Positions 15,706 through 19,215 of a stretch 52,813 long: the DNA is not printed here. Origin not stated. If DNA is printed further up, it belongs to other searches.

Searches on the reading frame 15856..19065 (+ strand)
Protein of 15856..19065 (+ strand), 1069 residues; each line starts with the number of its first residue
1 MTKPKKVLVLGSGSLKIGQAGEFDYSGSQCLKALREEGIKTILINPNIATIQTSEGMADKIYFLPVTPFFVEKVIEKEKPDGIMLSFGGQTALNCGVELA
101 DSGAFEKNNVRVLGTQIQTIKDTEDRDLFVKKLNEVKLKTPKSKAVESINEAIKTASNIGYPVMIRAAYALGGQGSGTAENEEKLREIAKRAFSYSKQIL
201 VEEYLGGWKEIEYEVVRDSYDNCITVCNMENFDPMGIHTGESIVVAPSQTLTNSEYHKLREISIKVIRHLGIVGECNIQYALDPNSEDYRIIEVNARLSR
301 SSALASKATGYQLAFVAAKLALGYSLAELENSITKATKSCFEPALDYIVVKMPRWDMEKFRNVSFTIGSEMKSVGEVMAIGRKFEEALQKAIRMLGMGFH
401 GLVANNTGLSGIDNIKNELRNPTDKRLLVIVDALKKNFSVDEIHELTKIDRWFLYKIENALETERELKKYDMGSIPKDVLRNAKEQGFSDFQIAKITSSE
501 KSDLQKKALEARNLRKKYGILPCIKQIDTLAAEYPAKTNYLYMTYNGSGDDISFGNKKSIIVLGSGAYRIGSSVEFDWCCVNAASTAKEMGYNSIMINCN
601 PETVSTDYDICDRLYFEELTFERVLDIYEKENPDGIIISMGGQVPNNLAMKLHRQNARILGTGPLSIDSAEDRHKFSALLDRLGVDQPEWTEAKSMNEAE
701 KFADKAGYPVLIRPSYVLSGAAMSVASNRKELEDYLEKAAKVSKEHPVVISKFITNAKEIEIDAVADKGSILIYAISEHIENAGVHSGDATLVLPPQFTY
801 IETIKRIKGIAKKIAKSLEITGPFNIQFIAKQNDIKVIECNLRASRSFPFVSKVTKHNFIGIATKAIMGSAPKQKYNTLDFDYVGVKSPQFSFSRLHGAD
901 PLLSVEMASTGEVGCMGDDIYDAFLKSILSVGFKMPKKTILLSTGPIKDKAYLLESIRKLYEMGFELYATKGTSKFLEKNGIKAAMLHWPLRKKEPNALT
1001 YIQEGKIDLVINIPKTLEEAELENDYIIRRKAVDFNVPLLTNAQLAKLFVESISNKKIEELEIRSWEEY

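Call 25: search_protein_families(library=pfam, proteins=[window:15856-19065:+], max_evalue=0.01)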
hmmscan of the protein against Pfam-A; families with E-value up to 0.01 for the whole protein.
window:15856-19065:+ (1069 aa): 11 families
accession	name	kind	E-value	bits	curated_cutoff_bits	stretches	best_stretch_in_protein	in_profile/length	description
PF02786.22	CPSase_L_D2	-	2.4e-113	377.3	19.8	2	125-328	1-210/211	Carbamoyl-phosphate synthase L chain, ATP binding domain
PF25596.1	CPSase_L_D1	-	8.4e-95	313.2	27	2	557-668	2-117/118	Carbamoyl phosphate synthase preATP-grasp domain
PF02787.25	CPSase_L_D3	-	2.8e-30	104.6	26.6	1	418-497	2-80/80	Carbamoyl-phosphate synthetase large chain, oligomerisation domain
PF02222.28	ATP-grasp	-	1.9e-23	83.5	27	2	679-843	2-162/179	ATP-grasp domain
PF02142.27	MGS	-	1.2e-21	77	24.1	1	953-1041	2-94/94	MGS-like domain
PF07478.18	Dala_Dala_lig_C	-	7.3e-21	75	24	2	151-296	27-174/204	D-ala D-ala ligase C-terminus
PF15632.11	ATPgrasp_Ter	-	1.3e-12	48.1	29.1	2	758-875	14-115/131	ATP-grasp in the biosynthetic pathway with Ter operon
PF02655.19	ATP-grasp_3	-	1e-09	39.1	23.2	2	125-299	3-158/160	ATP-grasp domain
PF01071.24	GARS_A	-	1.1e-07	32.4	27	1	678-778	8-112/194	Phosphoribosylglycinamide synthetase, ATP-grasp (A) domain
PF08443.16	RimK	-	1.6e-07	31.6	21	1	670-762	1-90/188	RimK-like ATP-grasp domain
PF13549.11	ATP-grasp_5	-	5.8e-05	23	27.6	0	133-167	19-53/221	ATP-grasp domain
